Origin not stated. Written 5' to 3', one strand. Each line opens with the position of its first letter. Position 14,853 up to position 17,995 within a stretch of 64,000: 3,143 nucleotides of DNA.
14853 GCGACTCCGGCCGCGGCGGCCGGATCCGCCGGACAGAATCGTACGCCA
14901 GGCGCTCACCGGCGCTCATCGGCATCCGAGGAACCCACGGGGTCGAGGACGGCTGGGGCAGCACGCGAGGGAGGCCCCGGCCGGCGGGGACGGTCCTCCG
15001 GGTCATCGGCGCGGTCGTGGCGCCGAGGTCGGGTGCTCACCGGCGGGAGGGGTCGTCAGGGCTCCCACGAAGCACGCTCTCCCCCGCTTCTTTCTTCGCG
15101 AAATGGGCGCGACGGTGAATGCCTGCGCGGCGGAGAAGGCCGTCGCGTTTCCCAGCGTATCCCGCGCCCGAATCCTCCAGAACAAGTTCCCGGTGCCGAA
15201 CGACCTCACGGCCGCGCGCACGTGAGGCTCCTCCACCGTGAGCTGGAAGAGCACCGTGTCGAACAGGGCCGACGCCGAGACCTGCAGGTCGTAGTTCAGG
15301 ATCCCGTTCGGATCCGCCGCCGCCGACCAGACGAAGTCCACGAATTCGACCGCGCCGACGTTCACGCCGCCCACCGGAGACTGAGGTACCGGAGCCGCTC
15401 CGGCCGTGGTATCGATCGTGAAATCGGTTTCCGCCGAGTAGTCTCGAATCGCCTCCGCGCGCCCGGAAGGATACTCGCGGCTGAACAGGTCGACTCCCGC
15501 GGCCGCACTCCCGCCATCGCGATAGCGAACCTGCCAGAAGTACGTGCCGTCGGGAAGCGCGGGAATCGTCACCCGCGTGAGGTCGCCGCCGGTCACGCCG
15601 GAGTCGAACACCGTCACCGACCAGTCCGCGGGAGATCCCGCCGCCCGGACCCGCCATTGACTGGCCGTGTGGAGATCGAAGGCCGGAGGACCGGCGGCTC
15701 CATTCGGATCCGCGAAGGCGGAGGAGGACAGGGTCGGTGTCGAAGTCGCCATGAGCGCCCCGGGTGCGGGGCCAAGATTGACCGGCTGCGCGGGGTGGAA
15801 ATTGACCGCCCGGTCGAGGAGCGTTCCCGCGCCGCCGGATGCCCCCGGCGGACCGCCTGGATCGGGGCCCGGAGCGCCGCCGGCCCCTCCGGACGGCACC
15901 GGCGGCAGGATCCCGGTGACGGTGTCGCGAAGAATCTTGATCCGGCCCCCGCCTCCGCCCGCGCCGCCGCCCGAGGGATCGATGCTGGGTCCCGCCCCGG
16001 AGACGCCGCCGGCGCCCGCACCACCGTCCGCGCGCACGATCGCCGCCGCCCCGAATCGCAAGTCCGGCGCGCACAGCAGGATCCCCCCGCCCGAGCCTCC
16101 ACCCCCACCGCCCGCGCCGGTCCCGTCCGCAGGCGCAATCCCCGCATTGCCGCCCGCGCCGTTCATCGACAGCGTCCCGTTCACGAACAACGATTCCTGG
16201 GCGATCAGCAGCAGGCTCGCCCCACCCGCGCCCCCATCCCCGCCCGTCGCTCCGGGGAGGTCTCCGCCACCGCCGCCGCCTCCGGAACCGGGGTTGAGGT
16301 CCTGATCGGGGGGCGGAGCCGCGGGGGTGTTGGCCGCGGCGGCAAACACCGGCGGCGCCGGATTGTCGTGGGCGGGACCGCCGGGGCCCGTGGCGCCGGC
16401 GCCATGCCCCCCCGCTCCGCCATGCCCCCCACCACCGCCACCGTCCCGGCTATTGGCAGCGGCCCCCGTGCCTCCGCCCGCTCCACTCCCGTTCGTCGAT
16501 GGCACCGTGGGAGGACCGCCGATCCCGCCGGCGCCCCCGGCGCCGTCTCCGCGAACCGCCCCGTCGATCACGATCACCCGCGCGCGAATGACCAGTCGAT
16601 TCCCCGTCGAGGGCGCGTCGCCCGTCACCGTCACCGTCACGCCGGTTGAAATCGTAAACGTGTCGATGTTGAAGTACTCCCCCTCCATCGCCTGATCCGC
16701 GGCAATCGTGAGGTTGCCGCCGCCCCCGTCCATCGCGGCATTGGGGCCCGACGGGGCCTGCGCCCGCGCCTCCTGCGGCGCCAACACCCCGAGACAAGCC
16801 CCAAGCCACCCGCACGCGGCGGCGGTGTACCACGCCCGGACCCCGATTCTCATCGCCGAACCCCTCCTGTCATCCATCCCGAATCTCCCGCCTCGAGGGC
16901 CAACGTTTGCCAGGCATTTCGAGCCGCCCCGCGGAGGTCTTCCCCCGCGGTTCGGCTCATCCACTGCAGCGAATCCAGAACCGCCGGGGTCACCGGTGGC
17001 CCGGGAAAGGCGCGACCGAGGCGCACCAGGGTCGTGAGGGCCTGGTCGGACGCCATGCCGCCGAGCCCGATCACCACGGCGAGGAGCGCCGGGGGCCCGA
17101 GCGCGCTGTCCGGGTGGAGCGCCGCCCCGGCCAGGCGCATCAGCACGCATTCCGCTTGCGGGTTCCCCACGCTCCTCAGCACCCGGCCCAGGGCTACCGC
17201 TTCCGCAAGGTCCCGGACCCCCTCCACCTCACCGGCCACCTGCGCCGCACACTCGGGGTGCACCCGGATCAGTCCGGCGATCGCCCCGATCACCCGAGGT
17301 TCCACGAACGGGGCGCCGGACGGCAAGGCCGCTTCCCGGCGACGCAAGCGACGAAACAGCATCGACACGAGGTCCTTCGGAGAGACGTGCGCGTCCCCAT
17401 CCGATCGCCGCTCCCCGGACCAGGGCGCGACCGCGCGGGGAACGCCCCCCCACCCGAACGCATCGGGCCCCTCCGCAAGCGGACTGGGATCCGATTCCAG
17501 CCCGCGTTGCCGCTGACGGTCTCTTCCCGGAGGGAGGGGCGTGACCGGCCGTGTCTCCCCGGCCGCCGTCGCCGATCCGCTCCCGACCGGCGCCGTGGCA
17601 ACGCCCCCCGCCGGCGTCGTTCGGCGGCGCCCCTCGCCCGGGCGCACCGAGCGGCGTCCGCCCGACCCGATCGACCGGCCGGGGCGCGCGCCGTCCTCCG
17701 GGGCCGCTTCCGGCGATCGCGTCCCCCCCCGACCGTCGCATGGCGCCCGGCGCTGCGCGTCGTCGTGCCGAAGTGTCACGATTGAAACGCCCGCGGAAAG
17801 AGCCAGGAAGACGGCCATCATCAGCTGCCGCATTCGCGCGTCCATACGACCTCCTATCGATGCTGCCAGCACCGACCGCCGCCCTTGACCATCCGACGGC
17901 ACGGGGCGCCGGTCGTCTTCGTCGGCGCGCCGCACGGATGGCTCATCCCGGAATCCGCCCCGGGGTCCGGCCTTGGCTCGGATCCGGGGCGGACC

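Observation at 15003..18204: Translationally coupled three-gene operon ending in a large secreted Gly-rich beta-helix-like / Fn3 protein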

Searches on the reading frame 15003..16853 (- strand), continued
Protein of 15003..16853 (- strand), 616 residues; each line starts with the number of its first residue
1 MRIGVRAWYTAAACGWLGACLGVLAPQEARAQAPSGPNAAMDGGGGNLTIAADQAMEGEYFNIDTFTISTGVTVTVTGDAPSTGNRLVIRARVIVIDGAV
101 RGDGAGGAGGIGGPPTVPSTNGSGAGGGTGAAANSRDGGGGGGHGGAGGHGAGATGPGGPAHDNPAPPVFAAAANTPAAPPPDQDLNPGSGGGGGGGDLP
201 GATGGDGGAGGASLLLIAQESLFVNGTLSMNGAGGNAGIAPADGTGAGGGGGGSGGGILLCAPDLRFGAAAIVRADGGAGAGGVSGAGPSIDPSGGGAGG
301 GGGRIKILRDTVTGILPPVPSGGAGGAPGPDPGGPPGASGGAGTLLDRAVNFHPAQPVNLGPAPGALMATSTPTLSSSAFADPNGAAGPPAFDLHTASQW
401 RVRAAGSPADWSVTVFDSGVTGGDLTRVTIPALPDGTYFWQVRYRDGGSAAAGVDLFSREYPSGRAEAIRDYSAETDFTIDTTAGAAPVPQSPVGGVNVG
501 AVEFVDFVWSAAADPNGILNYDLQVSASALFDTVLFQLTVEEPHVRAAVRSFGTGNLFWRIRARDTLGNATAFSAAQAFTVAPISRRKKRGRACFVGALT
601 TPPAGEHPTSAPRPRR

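Call 77: find_encoding_contigs(protein=P0018, flank=7000, max_places=2)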
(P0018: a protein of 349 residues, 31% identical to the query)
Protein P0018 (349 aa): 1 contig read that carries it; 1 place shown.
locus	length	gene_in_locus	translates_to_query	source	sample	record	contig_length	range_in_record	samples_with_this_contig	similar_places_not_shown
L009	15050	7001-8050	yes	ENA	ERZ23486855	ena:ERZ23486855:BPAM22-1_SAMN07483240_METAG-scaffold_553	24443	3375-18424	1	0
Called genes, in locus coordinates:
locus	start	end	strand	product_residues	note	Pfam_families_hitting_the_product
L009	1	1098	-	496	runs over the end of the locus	PF03796:DnaB_C (faint), PF05625:PAXNEB (faint), PF06745:ATPase, PF08423:Rad51 (faint), PF13191:AAA_16 (faint), PF13481:AAA_25 (weak), PF00154:RecA_N (weak), PF06745:ATPase, +8 more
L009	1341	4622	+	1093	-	PF08448:PAS_4, PF08448:PAS_4, PF00989:PAS (weak), PF08447:PAS_3, PF08448:PAS_4, PF00512:HisKA, PF02518:HATPase_c, PF00072:Response_reg, +3 more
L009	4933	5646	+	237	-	PF13545:HTH_Crp_2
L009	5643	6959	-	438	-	PF07690:MFS_1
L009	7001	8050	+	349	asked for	-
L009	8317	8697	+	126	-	PF07681:DoxX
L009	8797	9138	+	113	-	PF19649:DUF6152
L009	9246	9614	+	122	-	-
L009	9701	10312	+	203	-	PF09335:VTT_dom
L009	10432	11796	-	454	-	PF00672:HAMP (weak), PF00512:HisKA, PF02518:HATPase_c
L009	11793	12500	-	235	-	PF00072:Response_reg, PF00486:Trans_reg_C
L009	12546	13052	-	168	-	PF03413:PepSY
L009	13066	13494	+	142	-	PF07045:DUF1330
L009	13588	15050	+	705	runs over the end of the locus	PF02518:HATPase_c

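Call 78: search_solved_structures(query=A1, max_evalue=10, show_alignments=2)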
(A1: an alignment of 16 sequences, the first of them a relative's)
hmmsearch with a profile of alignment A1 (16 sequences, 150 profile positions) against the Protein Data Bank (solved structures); distinct sequences matched with E-value up to 10: 2.
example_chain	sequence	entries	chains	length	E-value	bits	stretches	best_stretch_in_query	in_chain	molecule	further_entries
2mn6_B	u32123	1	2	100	0.24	15.2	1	9-93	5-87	Sec-independent protein translocase protein TatA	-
2mn7_A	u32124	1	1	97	0.45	14.4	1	12-93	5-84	Sec-independent protein translocase protein TatA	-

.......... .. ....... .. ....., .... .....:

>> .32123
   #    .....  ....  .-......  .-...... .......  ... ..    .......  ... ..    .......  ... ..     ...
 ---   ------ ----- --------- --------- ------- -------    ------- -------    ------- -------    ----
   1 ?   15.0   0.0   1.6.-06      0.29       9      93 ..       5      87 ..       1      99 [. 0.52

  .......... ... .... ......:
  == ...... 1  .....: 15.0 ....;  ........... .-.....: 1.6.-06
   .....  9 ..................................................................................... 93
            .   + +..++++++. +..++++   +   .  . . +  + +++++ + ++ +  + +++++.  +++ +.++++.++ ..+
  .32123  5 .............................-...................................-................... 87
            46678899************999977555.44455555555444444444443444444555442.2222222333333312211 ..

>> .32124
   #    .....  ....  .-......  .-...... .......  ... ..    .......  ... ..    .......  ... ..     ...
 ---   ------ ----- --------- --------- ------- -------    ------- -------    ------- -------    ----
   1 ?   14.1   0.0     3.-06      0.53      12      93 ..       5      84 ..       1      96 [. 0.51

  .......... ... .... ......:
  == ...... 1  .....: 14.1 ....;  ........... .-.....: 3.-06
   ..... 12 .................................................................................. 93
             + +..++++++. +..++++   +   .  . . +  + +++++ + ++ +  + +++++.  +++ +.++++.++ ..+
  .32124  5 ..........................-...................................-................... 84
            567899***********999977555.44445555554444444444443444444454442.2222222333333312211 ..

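Call 85: search_protein_families(library=padloc, proteins=[window:15003-16853:-], max_evalue=0.01)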
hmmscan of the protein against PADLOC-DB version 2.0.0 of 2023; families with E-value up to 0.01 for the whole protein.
window:15003-16853:- (616 aa): 0 families

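Call 86: search_protein_families(library=phrogs, proteins=[window:15003-16853:-], max_evalue=0.01)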
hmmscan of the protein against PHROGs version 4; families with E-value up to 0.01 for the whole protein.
window:15003-16853:- (616 aa): 0 families
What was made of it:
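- Tried and rejected: PADLOC and PHROGs gave nothing (calls 85, 86).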

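Call 91: search_solved_structures(query=A3, max_evalue=10)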
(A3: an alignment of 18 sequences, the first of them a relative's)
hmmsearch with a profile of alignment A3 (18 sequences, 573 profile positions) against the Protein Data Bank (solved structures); distinct sequences matched with E-value up to 10: 4.
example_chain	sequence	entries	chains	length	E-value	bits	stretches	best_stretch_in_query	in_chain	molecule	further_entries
3b6v_A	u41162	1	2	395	0.23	13.5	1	86-158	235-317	Kinesin-like protein KIF3C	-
5wbs_A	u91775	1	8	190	0.85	11.6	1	109-176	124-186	Frizzled-7,inhibitor peptide Fz7-21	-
8uqb_A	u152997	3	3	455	1.1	11.2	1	122-146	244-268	E3 ubiquitin-protein ligase RNF168,Ubiquitin-conjugating enzyme E2 D3,Histone H2B type 2-E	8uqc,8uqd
8uqe_B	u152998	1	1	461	3.1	9.7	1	122-146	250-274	E3 ubiquitin-protein ligase RNF168,Ubiquitin-conjugating enzyme E2 D3,Histone H2B type 2-E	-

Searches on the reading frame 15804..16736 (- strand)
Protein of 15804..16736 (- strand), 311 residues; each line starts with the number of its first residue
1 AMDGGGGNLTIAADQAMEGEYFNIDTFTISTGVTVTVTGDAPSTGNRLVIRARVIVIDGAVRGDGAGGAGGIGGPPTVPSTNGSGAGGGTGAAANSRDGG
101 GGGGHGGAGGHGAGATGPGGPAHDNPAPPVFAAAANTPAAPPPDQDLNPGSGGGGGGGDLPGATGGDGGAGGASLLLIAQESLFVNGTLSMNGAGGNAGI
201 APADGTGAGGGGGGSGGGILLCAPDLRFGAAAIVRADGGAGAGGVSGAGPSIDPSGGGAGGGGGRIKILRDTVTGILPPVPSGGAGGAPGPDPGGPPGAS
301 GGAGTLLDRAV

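Call 59: search_protein_families(library=ncbifam, proteins=[window:15804-16736:-], max_evalue=10)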
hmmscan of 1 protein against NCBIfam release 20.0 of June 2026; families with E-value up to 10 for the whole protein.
window:15804-16736:- (311 aa): 0 families
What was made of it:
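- Closest known: NCBIfam NF047640 gliding_AgmC_N. Different: C gives no direct hit, even at E<=10 (call 59).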

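Call 60: search_protein_families(library=pfam, proteins=[window:15804-16736:-], max_evalue=10)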
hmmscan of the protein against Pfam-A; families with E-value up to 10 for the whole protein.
window:15804-16736:- (311 aa): 0 families

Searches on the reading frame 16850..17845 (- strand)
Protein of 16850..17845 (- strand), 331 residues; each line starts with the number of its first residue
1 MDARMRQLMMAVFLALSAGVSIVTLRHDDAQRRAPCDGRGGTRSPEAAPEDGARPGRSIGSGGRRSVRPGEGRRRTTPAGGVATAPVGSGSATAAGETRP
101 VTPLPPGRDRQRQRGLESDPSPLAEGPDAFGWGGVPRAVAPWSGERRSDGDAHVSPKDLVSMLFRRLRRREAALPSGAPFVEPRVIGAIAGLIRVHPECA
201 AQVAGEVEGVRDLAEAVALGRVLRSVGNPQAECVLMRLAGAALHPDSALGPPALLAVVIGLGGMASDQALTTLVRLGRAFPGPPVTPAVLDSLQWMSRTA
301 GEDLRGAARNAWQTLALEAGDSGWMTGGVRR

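Call 7: search_protein_families(library=pfam, proteins=[window:16850-17845:-], max_evalue=1)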
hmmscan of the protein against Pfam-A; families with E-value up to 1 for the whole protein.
window:16850-17845:- (331 aa): 0 families

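Call 8: search_protein_families(library=ncbifam, proteins=[window:16850-17845:-], max_evalue=1)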
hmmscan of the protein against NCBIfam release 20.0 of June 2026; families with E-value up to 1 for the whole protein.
window:16850-17845:- (331 aa): 0 families

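Call 13: list_cluster_members(proteins=[P0001, window:16850-17845:-, window:17854-18204:-])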
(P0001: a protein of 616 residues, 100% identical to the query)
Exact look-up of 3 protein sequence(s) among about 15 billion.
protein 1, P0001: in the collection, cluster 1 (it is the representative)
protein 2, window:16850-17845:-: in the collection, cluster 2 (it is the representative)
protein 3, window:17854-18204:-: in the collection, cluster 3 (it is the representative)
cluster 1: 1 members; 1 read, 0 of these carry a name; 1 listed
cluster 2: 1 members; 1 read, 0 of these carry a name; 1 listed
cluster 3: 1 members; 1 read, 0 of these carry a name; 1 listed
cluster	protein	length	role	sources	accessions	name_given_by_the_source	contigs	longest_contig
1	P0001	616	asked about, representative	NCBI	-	-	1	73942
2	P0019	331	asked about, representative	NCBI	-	-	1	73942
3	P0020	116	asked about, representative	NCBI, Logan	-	-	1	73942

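Call 17: find_homologous_proteins(query=window:16850-17845:-)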
Query window:16850-17845:- (331 aa): 1 proteins with E <= 0.001 among 8000 candidates.
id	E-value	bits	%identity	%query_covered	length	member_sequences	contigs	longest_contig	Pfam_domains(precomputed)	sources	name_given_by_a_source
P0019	6.4e-208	708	100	100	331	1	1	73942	-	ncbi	-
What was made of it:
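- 16850..17845 (-): Gene B, 331 aa, orphan: TM helix (about aa 3-30), disordered R/G/P/A-rich linker (31-150), all-alpha C-terminal domain (156-321). No homologue except itself (call 17).
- On Translationally coupled operon: B has no homologue (call 17).
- B is unique (call 17).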

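Call 64: predict_structure(protein=window:16850-17845:-)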
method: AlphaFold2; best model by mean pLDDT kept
length: 331 residues; sequences in the alignment: 1
mean_pLDDT: 63.3   pTM: 0.51
mean pLDDT of the five models: 63.3, 54.7, 52.7, 51.3, 48.8
residues with pLDDT >= 90: 23; 70-90: 118; 50-70: 79; < 50: 111
segments of 3 or more residues with pLDDT < 50: 17-30, 32-34, 40-48, 50-53, 56-60, 70-74, 79-85, 92-102, 114-149
pLDDT, mean of each block of 10 residues (from residue 1): 63 55 39 48 41 45 49 46 42 43 50 46 38 40 45 76 78 56 66 76 78 71 71 80 77 84 86 91 85 88 90 87 62 50
secondary structure, 60 per line:
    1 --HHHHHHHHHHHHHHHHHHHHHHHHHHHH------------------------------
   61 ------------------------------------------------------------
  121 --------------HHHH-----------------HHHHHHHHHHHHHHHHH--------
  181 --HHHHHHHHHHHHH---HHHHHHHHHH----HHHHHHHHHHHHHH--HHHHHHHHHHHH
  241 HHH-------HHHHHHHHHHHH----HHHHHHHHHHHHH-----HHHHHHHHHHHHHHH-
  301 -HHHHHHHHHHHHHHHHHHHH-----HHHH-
elements in order: H3-30 H135-138 H156-172 H183-195 H199-208 H213-226 H229-243 H251-262 H267-279 H285-299 H302-321 H327-330
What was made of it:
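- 16850..17845 (-): Single-sequence AlphaFold2 model (call 64).
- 16883..17380 (-): B residues 156-321: about nine helices forming a helical-repeat-like domain. pLDDT 70-90 (call 64).
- On HEAT/ARM helical repeats (gene B): The helical model has pLDDT 70-90 (call 64).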

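Call 66: fold_search(model_id=the predicted structure, library=pdb)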
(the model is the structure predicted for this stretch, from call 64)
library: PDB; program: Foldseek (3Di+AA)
matches with E <= 10: 943; with E <= 0.001: 0
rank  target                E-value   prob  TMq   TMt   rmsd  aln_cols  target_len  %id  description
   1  9cc4_C                2.7e-02  1.00  0.26  0.39  10.7       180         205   18  Crystal structure of Z4 c3ii (released 2025-06-25)
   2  5cwj                  3.9e-02  1.00  0.29  0.52   6.9       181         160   13  Crystal structure of de novo designed helical repeat protein DHR49 (released 2015-12-16)
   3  9cc4_F                6.4e-02  0.99  0.26  0.40   9.0       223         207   15  Crystal structure of Z4 c3ii (released 2025-06-25)
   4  5cwl_B                9.6e-02  0.96  0.24  0.39  10.3       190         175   15  Crystal structure of de novo designed helical repeat protein DHR54 (released 2015-12-16)
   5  7qi1_A                1.2e-01  0.77  0.20  0.26  17.1       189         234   13  Crystal structure of human 14-3-3 protein beta in complex with CFTR peptide pS753pS768 and PPI stabilizer CY007424 (released 2022-05-25)
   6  5wwo_B                1.3e-01  0.99  0.33  0.41   7.6       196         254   15  Crystal structure of Enp1 (released 2017-06-28)
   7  6e9r_A                1.3e-01  0.84  0.19  0.29  10.9       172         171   13  DHF46 filament (released 2018-11-21)
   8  8vsl_A                1.3e-01  0.60  0.18  0.24  18.1       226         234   16  Binary structure of 14-3-3 sigma and ARAF phosphopeptide (pS214) (released 2025-03-19)
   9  9ce3_B                1.4e-01  0.51  0.18  0.07  14.9       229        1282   13  Structure of the TSC:WIPI3 lysosomal recruitment complex (released 2024-12-04)
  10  5ltw_B                1.4e-01  0.44  0.16  0.21  17.5       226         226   14  Complex of human 14-3-3 sigma CLU1 mutant with phosphorylated heat shock protein B6 (released 2017-02-01)
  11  8g9k_B                1.5e-01  0.51  0.15  0.22  14.0       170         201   20  Geometrically programmable nanomaterial construction using regularized protein building blocks (released 2024-03-13)
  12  9cc4_A                1.5e-01  0.92  0.22  0.33  14.7       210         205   16  Crystal structure of Z4 c3ii (released 2025-06-25)
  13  8fin_A                1.5e-01  0.90  0.24  0.38   9.4       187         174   13  Multi-state design of two-state switchable hinge proteins (released 2023-08-16)
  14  5h78_A                1.7e-01  0.99  0.29  0.46   6.9       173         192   12  Crystal structure of the PKA-DHR14 fusion protein (released 2017-06-28)
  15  8eqh_A                1.9e-01  0.72  0.20  0.27  15.4       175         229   12  The crystal structure of 14-3-3 Beta containing 3-nitrotyrosine at position Y213 (released 2023-01-25)
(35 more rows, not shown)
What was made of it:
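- On HEAT/ARM helical repeats (gene B): Foldseek best E is 0.027 (call 66).
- Closest known: HEAT/ARM-type helical repeat proteins. Same: Foldseek lists designed helical repeats, alphaRep, beta-catenin and TOG (call 66).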

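Call 85: search_protein_families(library=padloc, proteins=[window:16850-17845:-], max_evalue=0.01)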
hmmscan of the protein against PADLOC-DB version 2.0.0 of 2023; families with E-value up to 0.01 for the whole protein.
window:16850-17845:- (331 aa): 0 families

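Call 86: search_protein_families(library=phrogs, proteins=[window:16850-17845:-], max_evalue=0.01)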
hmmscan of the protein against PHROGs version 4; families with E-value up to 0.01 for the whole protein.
window:16850-17845:- (331 aa): 0 families
